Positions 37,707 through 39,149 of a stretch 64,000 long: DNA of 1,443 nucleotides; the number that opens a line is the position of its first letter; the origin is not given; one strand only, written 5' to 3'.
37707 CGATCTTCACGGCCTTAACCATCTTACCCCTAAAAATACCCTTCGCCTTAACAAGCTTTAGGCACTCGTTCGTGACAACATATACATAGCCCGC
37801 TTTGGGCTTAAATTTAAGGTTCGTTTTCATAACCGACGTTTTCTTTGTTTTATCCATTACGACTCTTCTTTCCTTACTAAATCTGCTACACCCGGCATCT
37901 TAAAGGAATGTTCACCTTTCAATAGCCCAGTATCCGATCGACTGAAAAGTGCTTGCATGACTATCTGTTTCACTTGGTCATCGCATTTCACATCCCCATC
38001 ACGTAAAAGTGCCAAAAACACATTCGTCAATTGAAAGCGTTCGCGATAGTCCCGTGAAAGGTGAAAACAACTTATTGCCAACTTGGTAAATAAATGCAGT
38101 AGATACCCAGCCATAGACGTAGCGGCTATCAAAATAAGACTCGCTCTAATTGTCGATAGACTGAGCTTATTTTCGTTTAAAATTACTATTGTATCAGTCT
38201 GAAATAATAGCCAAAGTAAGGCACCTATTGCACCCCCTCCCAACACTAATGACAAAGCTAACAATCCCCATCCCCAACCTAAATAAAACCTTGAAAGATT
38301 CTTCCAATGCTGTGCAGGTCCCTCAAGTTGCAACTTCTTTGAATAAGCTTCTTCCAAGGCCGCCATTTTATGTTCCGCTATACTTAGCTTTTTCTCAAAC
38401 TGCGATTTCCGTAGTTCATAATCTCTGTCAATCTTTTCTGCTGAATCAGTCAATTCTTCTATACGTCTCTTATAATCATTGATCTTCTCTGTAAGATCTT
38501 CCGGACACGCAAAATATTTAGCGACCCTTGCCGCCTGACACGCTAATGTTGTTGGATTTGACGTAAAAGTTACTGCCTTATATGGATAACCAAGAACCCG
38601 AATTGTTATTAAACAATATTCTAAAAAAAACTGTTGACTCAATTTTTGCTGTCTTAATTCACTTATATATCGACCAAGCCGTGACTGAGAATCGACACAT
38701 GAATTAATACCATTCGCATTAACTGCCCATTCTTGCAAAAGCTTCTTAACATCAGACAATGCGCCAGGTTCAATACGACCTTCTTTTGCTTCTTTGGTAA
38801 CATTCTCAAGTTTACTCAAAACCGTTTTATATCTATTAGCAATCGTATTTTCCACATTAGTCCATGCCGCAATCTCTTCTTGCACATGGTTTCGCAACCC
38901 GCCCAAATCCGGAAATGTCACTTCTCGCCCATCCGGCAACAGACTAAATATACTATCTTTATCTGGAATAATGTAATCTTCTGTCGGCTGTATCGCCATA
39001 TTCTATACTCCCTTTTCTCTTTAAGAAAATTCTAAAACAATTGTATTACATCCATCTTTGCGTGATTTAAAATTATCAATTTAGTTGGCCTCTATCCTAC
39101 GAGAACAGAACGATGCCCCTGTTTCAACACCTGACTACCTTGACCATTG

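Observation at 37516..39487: Uncharacterised island tail: 131-aa protein, coiled-coil/2-TM protein and translationally coupled T5orf172 (GIY-YIG-like) protein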

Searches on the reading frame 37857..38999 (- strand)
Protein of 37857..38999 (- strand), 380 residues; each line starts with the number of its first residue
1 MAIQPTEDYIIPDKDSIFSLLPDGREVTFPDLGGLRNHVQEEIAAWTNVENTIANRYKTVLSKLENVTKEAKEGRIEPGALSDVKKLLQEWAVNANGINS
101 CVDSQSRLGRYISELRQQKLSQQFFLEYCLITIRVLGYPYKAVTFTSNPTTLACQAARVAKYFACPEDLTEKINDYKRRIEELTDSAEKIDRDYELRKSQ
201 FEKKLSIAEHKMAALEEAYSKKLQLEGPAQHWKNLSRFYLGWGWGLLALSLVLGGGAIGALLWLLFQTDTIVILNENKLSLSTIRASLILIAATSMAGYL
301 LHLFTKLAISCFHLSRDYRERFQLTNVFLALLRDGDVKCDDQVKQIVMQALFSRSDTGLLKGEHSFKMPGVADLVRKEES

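Call 3: search_protein_families(library=pfam, proteins=[window:37857-38999:-], max_evalue=0.1)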
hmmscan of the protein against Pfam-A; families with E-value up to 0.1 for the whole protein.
window:37857-38999:- (380 aa): 2 families
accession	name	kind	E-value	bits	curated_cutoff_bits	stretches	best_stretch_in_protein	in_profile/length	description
PF19658.4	DUF6161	-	2.5e-32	112.6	27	1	168-364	19-214/216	Family of unknown function (DUF6161)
PF03961.19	FapA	-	0.028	14.5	31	0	167-224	152-207/272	Flagellar Assembly Protein A beta solenoid domain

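Call 5: search_protein_families(library=padloc, proteins=[window:37857-38999:-], max_evalue=0.01)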
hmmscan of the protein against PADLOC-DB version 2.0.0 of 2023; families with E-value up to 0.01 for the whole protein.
window:37857-38999:- (380 aa): 1 family
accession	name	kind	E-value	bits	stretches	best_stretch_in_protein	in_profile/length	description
PDLC02354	AbiZ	-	1.7e-22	78.3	1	170-364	197-384/398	AbiZ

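Call 6: search_protein_families(library=ncbifam, proteins=[window:37857-38999:-], max_evalue=0.01)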
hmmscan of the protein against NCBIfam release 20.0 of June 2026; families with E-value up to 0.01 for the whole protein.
window:37857-38999:- (380 aa): 0 families

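Call 8: find_homologous_proteins(query=window:37857-38999:-)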
Query window:37857-38999:- (380 aa): 180 proteins with E <= 0.001 among 8000 candidates; the best 120 are listed.
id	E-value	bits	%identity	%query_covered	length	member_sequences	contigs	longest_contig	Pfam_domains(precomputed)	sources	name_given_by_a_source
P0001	1.2e-250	849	100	100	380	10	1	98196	PF19658.5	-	-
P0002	7.2e-234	794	93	100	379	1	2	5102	PF19658.5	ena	-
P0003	1.6e-232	789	93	100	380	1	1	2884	PF19658.5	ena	-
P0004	1.5e-230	783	92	100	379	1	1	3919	PF19658.5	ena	-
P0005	1.1e-224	763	89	100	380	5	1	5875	PF19658.5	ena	-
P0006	6.3e-222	754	86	100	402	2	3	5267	PF19658.5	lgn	-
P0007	1.5e-218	743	88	100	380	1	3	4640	PF19658.5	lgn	-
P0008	1.3e-215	734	87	100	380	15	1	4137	PF19658.5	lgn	-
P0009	2.6e-212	723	85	100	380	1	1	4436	PF19658.5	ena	-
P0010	2.9e-212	723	85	100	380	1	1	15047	PF19658.5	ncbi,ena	-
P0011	5.6e-212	722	85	100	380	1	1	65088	PF19658.5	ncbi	-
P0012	1.1e-210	717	86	100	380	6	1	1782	PF19658.5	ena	-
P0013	6.7e-210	715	86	100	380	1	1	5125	PF19658.5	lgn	-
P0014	2.8e-208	709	84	100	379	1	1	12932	PF19658.5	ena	-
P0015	7.6e-205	698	86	97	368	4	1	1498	PF19658.5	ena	-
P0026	1.4e-180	618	76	100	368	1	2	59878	PF19658.5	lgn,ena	-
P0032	7.3e-176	603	70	100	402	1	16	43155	PF19658.5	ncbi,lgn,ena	-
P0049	2.6e-168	578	67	100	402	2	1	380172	PF19658.5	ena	-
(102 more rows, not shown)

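Call 9: find_encoding_contigs(protein=P0011, flank=6000, max_places=3)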
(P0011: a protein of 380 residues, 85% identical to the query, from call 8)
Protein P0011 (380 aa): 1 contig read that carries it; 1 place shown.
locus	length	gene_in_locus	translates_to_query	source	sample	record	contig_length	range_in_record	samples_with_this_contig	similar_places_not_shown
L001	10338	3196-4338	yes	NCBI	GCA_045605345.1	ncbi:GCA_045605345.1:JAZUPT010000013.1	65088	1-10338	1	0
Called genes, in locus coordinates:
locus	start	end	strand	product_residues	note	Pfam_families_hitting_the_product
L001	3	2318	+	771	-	?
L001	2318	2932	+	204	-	-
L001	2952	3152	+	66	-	-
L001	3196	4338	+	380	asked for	PF19658:DUF6161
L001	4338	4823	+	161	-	PF10544:T5orf172, PF13455:MUG113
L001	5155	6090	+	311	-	PF01841:Transglut_core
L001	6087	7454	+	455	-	-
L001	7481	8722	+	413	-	PF01136:Peptidase_U32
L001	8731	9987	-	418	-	PF00919:UPF0004, PF04055:Radical_SAM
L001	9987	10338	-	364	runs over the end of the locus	PF03033:Glyco_transf_28, PF13579:Glyco_trans_4_4 (weak), PF06722:EryCIII-like_C (faint), PF04101:Glyco_tran_28_C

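Call 10: find_encoding_contigs(protein=P0026, flank=6000, max_places=3)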
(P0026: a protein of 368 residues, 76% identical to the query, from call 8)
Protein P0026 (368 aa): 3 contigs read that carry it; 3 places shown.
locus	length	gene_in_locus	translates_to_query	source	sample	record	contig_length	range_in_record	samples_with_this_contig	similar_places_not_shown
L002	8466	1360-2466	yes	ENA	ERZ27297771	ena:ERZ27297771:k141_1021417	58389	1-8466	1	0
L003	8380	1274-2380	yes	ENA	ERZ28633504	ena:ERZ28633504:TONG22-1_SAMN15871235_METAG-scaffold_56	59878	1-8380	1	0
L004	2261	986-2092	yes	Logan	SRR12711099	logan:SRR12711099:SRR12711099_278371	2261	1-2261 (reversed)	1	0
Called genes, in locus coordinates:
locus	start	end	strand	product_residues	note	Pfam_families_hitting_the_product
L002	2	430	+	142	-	?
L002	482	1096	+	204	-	-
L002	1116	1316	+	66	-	-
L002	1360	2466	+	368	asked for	PF19658:DUF6161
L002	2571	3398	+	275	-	PF04326:SLFN_AlbA_2 (weak), PF13749:HATPase_c_4, PF13412:HTH_24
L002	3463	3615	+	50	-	-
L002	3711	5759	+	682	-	PF02922:CBM_48, PF00128:Alpha-amylase, PF02806:Alpha-amylase_C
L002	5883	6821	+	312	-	PF03547:Mem_trans, PF01758:SBF (weak)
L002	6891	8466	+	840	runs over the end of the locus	PF00176:SNF2-rel_dom, PF00270:DEAD, PF00271:Helicase_C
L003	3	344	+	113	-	?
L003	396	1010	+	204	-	-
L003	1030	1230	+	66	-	-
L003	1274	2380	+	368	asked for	PF19658:DUF6161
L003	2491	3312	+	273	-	PF04326:SLFN_AlbA_2 (weak), PF13749:HATPase_c_4, PF13412:HTH_24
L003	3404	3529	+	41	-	-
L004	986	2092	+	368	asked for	PF19658:DUF6161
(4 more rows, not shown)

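Call 11: find_encoding_contigs(protein=P0032, flank=6000, max_places=6)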
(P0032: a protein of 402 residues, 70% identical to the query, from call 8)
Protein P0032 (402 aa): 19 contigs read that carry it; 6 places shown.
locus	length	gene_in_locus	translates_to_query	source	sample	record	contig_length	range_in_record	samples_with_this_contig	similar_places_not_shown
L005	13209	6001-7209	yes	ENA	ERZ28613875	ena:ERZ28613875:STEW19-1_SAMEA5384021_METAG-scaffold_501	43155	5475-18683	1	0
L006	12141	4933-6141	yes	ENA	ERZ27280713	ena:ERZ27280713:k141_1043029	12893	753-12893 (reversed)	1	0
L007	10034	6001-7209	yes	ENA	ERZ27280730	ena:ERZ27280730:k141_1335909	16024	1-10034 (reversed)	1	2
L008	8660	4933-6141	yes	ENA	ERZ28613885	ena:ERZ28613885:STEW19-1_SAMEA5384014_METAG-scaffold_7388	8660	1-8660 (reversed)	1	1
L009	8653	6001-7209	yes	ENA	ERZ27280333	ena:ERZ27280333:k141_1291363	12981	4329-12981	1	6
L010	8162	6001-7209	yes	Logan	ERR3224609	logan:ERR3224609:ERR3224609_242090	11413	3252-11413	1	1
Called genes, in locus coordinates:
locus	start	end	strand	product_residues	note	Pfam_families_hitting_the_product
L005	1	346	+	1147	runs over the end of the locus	PF02384:N6_Mtase (faint), PF07669:Eco57I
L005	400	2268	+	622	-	PF07693:KAP_NTPase, PF24883:NPHP3_N (faint)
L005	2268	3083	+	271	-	PF28083:QatB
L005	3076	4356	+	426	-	PF06508:QueC (faint)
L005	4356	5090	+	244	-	PF01026:TatD_DNase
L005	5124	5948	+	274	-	-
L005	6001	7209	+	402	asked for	PF19658:DUF6161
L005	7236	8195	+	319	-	PF10544:T5orf172, PF13455:MUG113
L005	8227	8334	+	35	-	-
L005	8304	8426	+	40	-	-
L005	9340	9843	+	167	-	PF06250:YhcG_C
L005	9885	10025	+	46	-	-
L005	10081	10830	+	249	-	-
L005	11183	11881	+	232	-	PF04326:SLFN_AlbA_2, PF13749:HATPase_c_4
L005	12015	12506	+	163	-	-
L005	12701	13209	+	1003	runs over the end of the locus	PF02837:Glyco_hydro_2_N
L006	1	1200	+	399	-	?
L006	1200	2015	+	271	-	PF28083:QatB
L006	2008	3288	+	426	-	PF06508:QueC (faint)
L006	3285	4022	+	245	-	PF01026:TatD_DNase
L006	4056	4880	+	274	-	-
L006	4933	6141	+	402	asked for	PF19658:DUF6161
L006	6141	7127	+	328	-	PF10544:T5orf172, PF13455:MUG113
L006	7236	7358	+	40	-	-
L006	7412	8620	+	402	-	PF17761:DUF1016_N, PF06250:YhcG_C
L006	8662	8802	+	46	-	-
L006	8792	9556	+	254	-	PF04326:SLFN_AlbA_2, PF13749:HATPase_c_4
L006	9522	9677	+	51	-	-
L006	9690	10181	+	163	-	-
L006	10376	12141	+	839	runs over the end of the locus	?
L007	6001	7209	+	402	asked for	PF19658:DUF6161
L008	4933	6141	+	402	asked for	PF19658:DUF6161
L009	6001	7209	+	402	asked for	PF19658:DUF6161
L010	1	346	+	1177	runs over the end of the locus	PF02384:N6_Mtase (faint), PF07669:Eco57I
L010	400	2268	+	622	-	PF07693:KAP_NTPase, PF24883:NPHP3_N (faint)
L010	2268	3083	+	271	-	PF28083:QatB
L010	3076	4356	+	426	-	PF06508:QueC (faint)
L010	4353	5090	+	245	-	PF01026:TatD_DNase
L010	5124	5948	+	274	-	-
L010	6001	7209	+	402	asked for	PF19658:DUF6161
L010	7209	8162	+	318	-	?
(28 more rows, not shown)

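Call 13: search_protein_families(library=pfam, proteins=[L006:6141-7127:+, L001:4338-4823:+, L001:2318-2932:+, L001:2952-3152:+, L005:5124-5948:+], max_evalue=0.1)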
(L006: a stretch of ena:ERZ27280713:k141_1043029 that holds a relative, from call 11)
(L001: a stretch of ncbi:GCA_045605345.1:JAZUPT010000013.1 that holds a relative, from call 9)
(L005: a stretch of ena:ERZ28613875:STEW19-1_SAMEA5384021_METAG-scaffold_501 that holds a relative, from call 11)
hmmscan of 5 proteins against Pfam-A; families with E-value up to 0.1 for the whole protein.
L006:6141-7127:+ (328 aa): 2 families
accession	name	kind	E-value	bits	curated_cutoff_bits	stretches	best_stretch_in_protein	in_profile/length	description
PF13455.12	MUG113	-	6.3e-09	36.7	22.3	1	48-118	1-68/73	Meiotically up-regulated gene 113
PF10544.15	T5orf172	-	1.6e-08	35.4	20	1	21-121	1-98/101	T5orf172 domain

L001:4338-4823:+ (161 aa): 3 families
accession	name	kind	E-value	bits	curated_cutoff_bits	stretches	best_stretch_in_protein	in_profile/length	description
PF13455.12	MUG113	-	1.1e-08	36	22.3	1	48-116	1-66/73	Meiotically up-regulated gene 113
PF10544.15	T5orf172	-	1.7e-08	35.3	20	1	21-120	1-97/101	T5orf172 domain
PF16745.11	RsgA_N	-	0.01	16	27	1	19-52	8-40/54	RsgA N-terminal domain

L001:2318-2932:+ (204 aa): 0 families

L001:2952-3152:+ (66 aa): 1 family
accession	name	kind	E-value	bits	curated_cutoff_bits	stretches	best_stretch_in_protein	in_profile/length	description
PF18899.5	DUF5655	-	2e-05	25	24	1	2-60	25-80/109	Domain of unknown function (DUF5655)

L005:5124-5948:+ (274 aa): 1 family
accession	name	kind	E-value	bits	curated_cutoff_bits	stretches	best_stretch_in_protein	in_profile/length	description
PF13391.12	HNH_2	-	0.00032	20.9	21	1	27-83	1-59/66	HNH endonuclease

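Call 14: search_protein_families(library=padloc, proteins=[L006:6141-7127:+, L001:4338-4823:+, L001:2318-2932:+, L001:2952-3152:+, L005:5124-5948:+, L005:6001-7209:+], max_evalue=0.1)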
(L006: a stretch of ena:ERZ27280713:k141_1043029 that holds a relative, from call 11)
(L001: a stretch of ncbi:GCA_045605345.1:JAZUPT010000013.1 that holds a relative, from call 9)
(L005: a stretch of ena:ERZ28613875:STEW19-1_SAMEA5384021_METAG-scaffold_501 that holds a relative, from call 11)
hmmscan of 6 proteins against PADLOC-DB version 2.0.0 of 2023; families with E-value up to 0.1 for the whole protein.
L006:6141-7127:+ (328 aa): 4 families
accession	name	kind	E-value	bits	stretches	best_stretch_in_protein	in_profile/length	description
PDLC05041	PDC-S57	-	1.6e-33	114.1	1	19-253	4-207/212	-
PDLC05043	PDC-S57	-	2.2e-24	84.3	1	19-253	3-217/221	-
PDLC03977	PD-Lambda-1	-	1.1e-05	22.5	1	19-134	354-458/496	-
PDLC03976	PD-Lambda-1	-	9.4e-05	19.4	1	19-124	355-451/491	-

L001:4338-4823:+ (161 aa): 5 families
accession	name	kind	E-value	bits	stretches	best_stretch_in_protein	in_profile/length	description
PDLC05041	PDC-S57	-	4.2e-10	37.6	1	19-133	4-103/212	-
PDLC03977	PD-Lambda-1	-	2e-05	21.6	1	19-132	354-456/496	-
PDLC05042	PDC-S57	-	0.00018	19.2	1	19-141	6-117/245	-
PDLC03976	PD-Lambda-1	-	0.00019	18.5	1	19-124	355-451/491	-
PDLC05043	PDC-S57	-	0.00021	18.9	1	19-79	3-52/221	-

L001:2318-2932:+ (204 aa): 1 family
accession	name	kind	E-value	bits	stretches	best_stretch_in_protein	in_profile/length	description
PDLC03986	PD-Lambda-3_A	-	5.9e-06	24.3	1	15-127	24-129/159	-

L001:2952-3152:+ (66 aa): 2 families
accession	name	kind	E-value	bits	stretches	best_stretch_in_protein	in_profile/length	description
PDLC04946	PDC-S18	-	2.3e-19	67.7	1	1-65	232-298/365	-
PDLC04945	PDC-S18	-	1.2e-06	26.1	1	2-64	215-278/302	-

L005:5124-5948:+ (274 aa): 16 families
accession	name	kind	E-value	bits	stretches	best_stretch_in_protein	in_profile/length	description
PDLC04772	PDC-M68A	-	1.9e-27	94.9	1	1-104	1-107/253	-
PDLC00739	Effector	-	1.3e-22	78.7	1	1-104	3-110/378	Endonuclease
PDLC00746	Effector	-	1.2e-20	71.9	1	6-123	17-136/389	Endonuclease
PDLC01997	SAVED1--SAVED_HNH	-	4e-19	67.3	1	1-104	1-106/368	-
PDLC00406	SduA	-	6.2e-19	67.2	1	12-103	24-114/326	DUF4263 domain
PDLC00749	Effector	-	1.3e-15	55.4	1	2-115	12-129/395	Endonuclease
PDLC00751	Effector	-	1.3e-12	45.5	1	3-103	128-232/530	Endonuclease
PDLC04773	PDC-M68A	-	1.8e-11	42.5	1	65-104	6-45/200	-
PDLC00747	Effector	-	2e-11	41.6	1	11-104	17-118/373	Endonuclease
PDLC01998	SAVED1--SAVED_HNH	-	1.6e-10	38.4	1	6-103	114-215/506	-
PDLC00742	Effector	-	3.6e-09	33.9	1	9-100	124-219/527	Endonuclease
PDLC00740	Effector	-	5.9e-09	33.2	1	8-121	18-137/391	Endonuclease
PDLC01999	SAVED1--SAVED_HNH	-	1.3e-07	29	1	11-148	21-161/387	-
PDLC00743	Effector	-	2.1e-05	21.8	1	13-104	10-106/384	Endonuclease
PDLC02000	Effector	-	3.2e-05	20.9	1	8-103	148-247/524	SAVED1--SAVED_HNH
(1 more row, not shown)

L005:6001-7209:+ (402 aa): 2 families
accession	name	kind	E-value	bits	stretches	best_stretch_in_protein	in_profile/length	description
PDLC02354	AbiZ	-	1.6e-23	81.7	1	175-385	177-383/398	AbiZ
PDLC03859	LmuB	-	0.0019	15.5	1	43-243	271-460/611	-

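Call 19: find_related_loci(query=A2, collection=genome_contigs, flank=6000)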
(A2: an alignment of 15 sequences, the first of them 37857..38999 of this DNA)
Query A2 (380 aa) in genome_contigs; peptide patterns used: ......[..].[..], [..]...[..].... (x = any residue, [..] = any of these).
17 stretches matched a pattern; 5 encode a relative of the query (tblastn E <= 1e-3); 5 distinct loci.
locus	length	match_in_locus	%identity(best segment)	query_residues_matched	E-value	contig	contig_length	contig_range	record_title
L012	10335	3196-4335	85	1-380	0e+0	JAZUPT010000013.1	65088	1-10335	MAG: Candidatus Spyradenecus sp. isolate T1900044864_TS20190330.MAGScoT_cleanbin_000010 SGB_3119_k141_1682200, whole gen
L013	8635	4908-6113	70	1-380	3e-180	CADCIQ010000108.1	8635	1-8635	MAG: uncultured Bacteroidales bacterium isolate RUG14682 genome assembly, contig: RUG14682_asm_108, whole genome shotgun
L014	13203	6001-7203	68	1-379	4e-177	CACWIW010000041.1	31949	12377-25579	uncultured bacterium isolate RUG10619 genome assembly, contig: RUG10619_asm_41, whole genome shotgun sequence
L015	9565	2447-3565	36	11-369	5e-73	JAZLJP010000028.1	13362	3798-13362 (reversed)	MAG: Kiritimatiellia bacterium isolate T1900044962_TA20190024.MAGScoT_cleanbin_000032 SGB_3965_k141_8941, whole genome s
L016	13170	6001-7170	36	11-369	8e-75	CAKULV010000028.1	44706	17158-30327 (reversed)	MAG: uncultured Kiritimatiellaeota bacterium isolate REFINED_METABAT215_TOP10_CONTIGS_1500_ASSEMBLY_K77_MERGED__Hadza_Mo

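Call 25: search_protein_families(library=pfam, proteins=[L014:7425-8033:+, L014:8149-10092:+, L016:7261-11199:+, L016:1317-4046:+, L016:4043-5116:+, L016:5113-5934:+, L015:3648-6176:+, L015:95-1435:+, L015:1389-1919:+, L015:6401-7783:+], max_evalue=0.001)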
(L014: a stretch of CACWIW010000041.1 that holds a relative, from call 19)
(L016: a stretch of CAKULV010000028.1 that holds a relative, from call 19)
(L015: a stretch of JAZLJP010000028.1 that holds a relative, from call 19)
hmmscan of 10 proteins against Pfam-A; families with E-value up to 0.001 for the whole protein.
L014:7425-8033:+ (202 aa): 0 families

L014:8149-10092:+ (647 aa): 2 families
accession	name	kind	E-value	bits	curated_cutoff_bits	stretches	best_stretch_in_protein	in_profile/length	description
PF04326.19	SLFN_AlbA_2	-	2.7e-18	67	25.3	1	16-126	1-117/118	Schlafen, AlbA_2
PF13749.12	HATPase_c_4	-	8.1e-16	58.2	26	1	302-386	4-87/89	Putative ATP-dependent DNA helicase recG C-terminal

L016:7261-11199:+ (1312 aa): 0 families

L016:1317-4046:+ (909 aa): 4 families
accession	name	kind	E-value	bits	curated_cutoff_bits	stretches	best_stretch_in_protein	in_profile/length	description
PF02384.22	N6_Mtase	-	1e-26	94.4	20.4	1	292-650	4-303/311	N-6 DNA Methylase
PF13588.12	HSDR_N_2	-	4.5e-19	69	25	1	27-140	1-101/110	Type I restriction enzyme R protein N terminus (HSDR_N)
PF01420.25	Methylase_S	-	3.1e-07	31.2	22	1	697-829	25-138/168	Type I restriction modification DNA specificity domain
PF07669.17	Eco57I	-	7.2e-07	29.9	25.3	1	378-544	2-169/171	Eco57I restriction-modification methylase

L016:4043-5116:+ (357 aa): 1 family
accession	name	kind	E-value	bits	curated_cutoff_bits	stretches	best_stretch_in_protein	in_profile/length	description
PF13310.11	Virulence_RhuM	-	8.3e-99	330.4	33.7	1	71-321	1-249/252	Virulence protein RhuM family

L016:5113-5934:+ (273 aa): 2 families
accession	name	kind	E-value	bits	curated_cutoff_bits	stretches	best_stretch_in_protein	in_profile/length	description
PF04002.20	RadC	-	2e-30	105.6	22.1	1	134-252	2-118/121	RadC-like JAB domain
PF20582.4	UPF0758_N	-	2.4e-10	40.8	27.1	1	21-83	5-65/77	UPF0758 N-terminal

L015:3648-6176:+ (842 aa): 1 family
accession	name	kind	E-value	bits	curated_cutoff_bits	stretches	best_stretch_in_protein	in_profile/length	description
PF13385.13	Laminin_G_3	-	0.00055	20.5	27.6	0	67-227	15-150/151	Concanavalin A-like lectin/glucanases superfamily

L015:95-1435:+ (446 aa): 2 families
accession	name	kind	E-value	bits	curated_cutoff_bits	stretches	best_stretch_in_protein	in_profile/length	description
PF13175.12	AAA_15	-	4.9e-21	76.2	32.1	2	286-392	268-373/374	AAA ATPase domain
PF13304.12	AAA_21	-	4.7e-14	53.6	27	1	255-393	204-303/304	AAA domain, putative AbiEii toxin, Type IV TA system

L015:1389-1919:+ (176 aa): 0 families

L015:6401-7783:+ (460 aa): 2 families
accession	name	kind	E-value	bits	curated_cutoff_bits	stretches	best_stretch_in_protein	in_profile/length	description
PF13635.12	DUF4143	-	6.8e-28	97.9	28.1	1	234-395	2-159/160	Domain of unknown function (DUF4143)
PF13173.12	AAA_14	-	3.9e-20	72.6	27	1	28-161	3-129/129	AAA domain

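Call 33: find_related_loci(query=L006:6141-7127:+, collection=metagenome_contigs, flank=5000)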
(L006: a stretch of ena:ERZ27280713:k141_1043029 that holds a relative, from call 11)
Query L006:6141-7127:+ (328 aa) in metagenome_contigs; peptide patterns used: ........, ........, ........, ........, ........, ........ (x = any residue, [..] = any of these).
136 stretches matched a pattern; 34 encode a relative of the query (tblastn E <= 1e-3); 34 distinct loci.
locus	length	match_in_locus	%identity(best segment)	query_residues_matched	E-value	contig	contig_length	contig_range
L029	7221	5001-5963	92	8-328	0e+0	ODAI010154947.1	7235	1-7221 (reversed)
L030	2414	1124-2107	89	1-328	0e+0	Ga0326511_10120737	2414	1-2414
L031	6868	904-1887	88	1-328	0e+0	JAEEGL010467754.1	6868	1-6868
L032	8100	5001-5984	88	1-328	0e+0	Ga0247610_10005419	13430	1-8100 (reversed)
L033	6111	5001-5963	90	8-328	0e+0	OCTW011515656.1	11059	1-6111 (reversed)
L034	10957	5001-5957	90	10-328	0e+0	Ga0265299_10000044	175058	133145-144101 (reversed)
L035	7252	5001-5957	86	10-328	0e+0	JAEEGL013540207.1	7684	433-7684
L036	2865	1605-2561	87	10-328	0e+0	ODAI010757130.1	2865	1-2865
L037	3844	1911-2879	77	6-328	1e-174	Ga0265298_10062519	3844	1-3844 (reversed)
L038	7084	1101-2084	88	1-328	0e+0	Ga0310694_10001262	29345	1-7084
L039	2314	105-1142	68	1-328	5e-159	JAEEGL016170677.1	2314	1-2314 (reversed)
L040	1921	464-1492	67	4-328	2e-158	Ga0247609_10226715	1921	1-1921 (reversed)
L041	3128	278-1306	67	4-328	6e-153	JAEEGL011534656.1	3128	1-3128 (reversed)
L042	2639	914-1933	67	7-328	2e-152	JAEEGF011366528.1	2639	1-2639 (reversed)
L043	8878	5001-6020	67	7-328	2e-144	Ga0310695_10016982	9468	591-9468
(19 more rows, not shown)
